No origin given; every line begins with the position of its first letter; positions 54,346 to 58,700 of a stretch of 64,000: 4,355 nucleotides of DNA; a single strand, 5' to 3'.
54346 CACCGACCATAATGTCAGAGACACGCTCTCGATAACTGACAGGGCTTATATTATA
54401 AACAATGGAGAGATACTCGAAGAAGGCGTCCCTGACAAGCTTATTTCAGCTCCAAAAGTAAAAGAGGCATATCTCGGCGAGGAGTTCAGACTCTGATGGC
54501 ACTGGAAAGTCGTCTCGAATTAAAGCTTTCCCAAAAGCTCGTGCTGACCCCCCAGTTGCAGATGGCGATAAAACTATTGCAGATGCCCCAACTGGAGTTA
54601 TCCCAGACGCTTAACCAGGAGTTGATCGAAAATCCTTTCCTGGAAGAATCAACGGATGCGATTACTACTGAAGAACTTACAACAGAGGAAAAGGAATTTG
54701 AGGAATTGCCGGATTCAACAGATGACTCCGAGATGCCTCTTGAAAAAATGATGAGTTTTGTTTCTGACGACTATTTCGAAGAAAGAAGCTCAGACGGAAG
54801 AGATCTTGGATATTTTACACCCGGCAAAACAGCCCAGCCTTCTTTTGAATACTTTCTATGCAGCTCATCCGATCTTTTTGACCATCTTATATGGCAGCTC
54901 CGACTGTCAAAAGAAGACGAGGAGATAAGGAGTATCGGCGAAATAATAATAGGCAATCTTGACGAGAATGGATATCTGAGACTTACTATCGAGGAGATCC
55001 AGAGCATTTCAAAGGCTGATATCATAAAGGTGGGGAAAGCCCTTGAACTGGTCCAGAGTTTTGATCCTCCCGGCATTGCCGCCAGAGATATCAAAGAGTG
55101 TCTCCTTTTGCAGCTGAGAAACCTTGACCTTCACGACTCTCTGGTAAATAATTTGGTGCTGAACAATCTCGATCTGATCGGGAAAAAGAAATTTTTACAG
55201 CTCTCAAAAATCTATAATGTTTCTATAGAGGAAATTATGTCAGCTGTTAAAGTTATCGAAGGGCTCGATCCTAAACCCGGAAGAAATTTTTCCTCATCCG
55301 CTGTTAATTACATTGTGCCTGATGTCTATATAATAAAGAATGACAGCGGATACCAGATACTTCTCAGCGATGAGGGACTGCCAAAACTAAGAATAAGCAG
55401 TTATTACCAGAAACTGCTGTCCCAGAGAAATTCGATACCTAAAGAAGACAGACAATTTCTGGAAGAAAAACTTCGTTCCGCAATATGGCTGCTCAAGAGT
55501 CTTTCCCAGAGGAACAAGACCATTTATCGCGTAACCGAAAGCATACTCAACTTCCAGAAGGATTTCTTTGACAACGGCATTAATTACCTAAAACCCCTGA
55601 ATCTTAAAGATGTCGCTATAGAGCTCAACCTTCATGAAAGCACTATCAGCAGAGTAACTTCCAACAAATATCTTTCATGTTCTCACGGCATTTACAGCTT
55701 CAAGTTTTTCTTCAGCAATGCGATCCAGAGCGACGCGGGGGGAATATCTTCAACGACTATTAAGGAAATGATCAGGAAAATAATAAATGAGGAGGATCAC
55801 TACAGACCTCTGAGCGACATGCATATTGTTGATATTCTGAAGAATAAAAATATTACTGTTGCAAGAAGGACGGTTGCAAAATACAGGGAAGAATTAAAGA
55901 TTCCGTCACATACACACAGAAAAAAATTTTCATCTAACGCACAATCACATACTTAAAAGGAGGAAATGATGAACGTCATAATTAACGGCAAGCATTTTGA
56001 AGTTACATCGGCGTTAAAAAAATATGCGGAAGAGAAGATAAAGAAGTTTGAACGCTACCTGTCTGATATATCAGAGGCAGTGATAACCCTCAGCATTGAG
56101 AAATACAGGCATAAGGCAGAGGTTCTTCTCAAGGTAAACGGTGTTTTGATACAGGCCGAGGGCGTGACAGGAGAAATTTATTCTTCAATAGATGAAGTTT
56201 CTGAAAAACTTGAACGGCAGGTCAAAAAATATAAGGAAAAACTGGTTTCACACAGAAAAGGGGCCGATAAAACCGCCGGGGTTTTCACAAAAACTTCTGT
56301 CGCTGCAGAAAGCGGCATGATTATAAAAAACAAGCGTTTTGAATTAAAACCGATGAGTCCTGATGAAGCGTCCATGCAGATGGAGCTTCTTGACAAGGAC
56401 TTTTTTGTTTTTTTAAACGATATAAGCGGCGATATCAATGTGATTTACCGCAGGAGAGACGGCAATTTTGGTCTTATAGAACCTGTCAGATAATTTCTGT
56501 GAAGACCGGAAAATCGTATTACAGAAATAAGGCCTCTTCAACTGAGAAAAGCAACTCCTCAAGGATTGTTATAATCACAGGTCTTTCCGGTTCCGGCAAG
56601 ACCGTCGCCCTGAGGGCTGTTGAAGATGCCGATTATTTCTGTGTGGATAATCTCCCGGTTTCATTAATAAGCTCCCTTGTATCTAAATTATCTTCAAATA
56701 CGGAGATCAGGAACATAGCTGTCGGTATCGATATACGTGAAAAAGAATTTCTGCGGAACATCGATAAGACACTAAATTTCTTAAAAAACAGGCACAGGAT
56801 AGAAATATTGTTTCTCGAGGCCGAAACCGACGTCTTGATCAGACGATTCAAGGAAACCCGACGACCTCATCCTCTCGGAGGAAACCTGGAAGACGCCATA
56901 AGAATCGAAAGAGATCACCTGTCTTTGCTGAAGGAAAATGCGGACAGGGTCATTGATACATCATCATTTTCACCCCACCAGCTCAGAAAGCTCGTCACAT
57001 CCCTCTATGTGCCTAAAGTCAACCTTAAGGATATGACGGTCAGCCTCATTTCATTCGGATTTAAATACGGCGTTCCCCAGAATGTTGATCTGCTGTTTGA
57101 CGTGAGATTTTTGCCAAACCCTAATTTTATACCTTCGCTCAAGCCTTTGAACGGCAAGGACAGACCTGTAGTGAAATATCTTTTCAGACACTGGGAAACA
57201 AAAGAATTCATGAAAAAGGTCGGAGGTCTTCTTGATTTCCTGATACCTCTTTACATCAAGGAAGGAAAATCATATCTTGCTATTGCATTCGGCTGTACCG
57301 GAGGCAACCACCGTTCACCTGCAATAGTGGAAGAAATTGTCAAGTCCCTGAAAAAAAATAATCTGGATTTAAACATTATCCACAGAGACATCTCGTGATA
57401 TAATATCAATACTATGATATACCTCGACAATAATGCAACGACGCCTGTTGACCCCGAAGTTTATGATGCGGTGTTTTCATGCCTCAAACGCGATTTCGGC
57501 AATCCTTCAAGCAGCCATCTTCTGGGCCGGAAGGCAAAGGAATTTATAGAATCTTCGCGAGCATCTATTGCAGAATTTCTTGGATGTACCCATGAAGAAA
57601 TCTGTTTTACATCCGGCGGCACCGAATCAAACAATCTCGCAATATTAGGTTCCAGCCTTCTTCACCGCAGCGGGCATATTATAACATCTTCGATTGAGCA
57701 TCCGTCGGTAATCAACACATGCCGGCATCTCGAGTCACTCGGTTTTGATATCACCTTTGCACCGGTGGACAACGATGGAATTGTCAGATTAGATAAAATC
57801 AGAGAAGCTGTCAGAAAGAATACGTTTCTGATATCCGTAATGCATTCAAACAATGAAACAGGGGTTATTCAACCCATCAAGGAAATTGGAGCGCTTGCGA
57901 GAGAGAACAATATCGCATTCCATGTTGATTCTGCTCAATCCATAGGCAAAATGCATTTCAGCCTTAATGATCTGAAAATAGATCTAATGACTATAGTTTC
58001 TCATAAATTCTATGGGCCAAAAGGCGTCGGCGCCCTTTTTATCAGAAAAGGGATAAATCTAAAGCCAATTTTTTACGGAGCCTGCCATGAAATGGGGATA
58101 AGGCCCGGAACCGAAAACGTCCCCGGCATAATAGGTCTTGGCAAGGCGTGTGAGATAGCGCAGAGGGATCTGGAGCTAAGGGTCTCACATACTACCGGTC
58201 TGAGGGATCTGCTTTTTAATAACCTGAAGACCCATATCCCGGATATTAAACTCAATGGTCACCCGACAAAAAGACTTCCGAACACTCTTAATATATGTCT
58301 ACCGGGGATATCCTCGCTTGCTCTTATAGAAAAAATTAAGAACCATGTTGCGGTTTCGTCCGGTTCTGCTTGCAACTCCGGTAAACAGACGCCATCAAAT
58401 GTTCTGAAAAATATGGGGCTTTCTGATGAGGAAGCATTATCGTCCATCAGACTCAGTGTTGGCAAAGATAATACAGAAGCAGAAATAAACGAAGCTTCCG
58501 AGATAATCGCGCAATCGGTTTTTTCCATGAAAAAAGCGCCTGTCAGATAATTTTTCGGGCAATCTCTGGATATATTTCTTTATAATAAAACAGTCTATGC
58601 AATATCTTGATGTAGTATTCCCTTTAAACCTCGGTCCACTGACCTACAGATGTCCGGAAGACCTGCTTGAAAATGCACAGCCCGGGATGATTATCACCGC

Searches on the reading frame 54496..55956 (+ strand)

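Call 18: search_protein_families(library=ncbifam, proteins=[window:54496-55956:+], max_evalue=1e-10)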
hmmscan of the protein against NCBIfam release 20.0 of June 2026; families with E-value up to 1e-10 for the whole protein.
window:54496-55956:+ (486 aa): 7 families
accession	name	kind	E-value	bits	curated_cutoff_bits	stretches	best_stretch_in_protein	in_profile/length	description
TIGR02395.1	rpoN_sigma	equivalog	4.8e-133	444.4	277.35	1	11-476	1-434/434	RNA polymerase factor sigma-54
NF004595.0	PRK05932.1-2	equivalog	6.6e-131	437.5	513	1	5-478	3-483/484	RNA polymerase factor sigma-54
NF004596.0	PRK05932.1-3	subfamily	3.6e-126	422.1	499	1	1-480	1-509/515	RNA polymerase factor sigma-54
NF009118.0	PRK12469.1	subfamily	1.2e-118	397.1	396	1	4-478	2-481/483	RNA polymerase factor sigma-54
NF004598.0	PRK05932.1-5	equivalog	1.6e-113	380.2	621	1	6-477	4-503/504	RNA polymerase factor sigma-54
NF004597.0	PRK05932.1-4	equivalog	2.7e-106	355.9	817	1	6-477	4-475/477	RNA polymerase factor sigma-54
NF004602.0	PRK05932.2-4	equivalog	3.8e-63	213.8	506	1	7-478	5-411/416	RNA polymerase factor sigma-54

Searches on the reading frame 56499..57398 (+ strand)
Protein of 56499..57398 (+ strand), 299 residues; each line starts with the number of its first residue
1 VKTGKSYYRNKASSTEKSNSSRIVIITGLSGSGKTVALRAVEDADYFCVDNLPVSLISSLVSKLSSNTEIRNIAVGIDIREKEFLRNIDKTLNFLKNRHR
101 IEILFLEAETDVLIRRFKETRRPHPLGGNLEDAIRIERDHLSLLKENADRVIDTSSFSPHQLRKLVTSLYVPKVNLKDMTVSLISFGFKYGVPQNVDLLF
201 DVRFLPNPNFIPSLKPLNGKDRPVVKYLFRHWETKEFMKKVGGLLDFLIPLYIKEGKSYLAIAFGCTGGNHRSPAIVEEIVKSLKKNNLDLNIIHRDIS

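Call 18: search_protein_families(library=ncbifam, proteins=[window:56499-57398:+], max_evalue=1e-10)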
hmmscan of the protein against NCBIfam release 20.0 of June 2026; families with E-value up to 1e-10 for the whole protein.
window:56499-57398:+ (299 aa): 1 family
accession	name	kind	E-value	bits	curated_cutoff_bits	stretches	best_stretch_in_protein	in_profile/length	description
NF003828.1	PRK05416.1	equivalog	7.4e-100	334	244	1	23-298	1-278/278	RNase adapter RapZ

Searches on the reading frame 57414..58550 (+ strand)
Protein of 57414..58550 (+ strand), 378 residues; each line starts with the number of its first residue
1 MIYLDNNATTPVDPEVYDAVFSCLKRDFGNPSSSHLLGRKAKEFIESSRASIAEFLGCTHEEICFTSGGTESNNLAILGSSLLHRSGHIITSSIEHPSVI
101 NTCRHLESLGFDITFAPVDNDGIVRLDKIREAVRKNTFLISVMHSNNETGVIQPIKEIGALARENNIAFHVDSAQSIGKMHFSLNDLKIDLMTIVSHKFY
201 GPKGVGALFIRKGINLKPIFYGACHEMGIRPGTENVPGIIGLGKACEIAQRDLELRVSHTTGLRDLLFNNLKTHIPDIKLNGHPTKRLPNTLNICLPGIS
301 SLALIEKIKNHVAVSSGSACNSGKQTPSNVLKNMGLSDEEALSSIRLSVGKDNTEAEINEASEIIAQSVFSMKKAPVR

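Call 18: search_protein_families(library=ncbifam, proteins=[window:57414-58550:+], max_evalue=1e-10)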
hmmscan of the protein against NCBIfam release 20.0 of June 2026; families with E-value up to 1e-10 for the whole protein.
window:57414-58550:+ (378 aa): 16 families
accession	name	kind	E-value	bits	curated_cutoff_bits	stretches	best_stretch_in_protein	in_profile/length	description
TIGR03402.1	FeS_nifS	equivalog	2.8e-129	431.2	530.75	1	2-369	1-370/379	cysteine desulfurase NifS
TIGR03235.1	DNA_S_dndA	equivalog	3.9e-123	411.2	480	1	3-348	1-352/353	cysteine desulfurase DndA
TIGR02006.1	IscS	equivalog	5.3e-118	394.5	643.2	1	2-373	5-379/402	IscS subfamily cysteine desulfurase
NF010611.0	PRK14012.1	equivalog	2.9e-116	388.8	548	1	2-372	7-382/406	IscS subfamily cysteine desulfurase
TIGR03403.1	nifS_epsilon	equivalog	2.7e-96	322.7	587.7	1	2-372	1-376/382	NifS family cysteine desulfurase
NF002806.0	PRK02948.1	subfamily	2.8e-96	322.8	304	1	1-365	1-368/381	IscS subfamily cysteine desulfurase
TIGR01977.1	am_tr_V_EF2568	hypoth_equivalog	7.9e-51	173.2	377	1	2-366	1-374/376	cysteine desulfurase family protein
TIGR01979.1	sufS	subfamily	5.2e-43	147.4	475.1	1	1-322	19-363/403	SufS family cysteine desulfurase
NF041166.1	f2_encap_cargo1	exception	8.3e-33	114.4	800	1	1-213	246-463/623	family 2A encapsulin nanocompartment cargo protein cysteine desulfurase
NF006791.0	PRK09295.1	equivalog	3.9e-27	95.4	661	1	2-214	25-242/406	cysteine desulfurase SufS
NF040779.1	Sec_lyase_SclA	exception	5.7e-25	88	525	1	2-224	1-227/378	selenocysteine lyase SclA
TIGR01976.1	am_tr_V_VC1184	hypoth_equivalog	2.6e-23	82.9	352.35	1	1-214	19-235/401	cysteine desulfurase-like protein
NF008126.0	PRK10874.1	equivalog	9.1e-21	74.4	607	1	2-211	21-235/401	cysteine desulfurase CsdA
TIGR03392.1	FeS_syn_CsdA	equivalog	7e-20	71.5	493.6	1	2-211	18-232/398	cysteine desulfurase CsdA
TIGR04343.1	egtE_PLP_lyase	equivalog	3.6e-18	65.5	400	1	41-215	52-220/370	ergothioneine biosynthesis PLP-dependent enzyme EgtE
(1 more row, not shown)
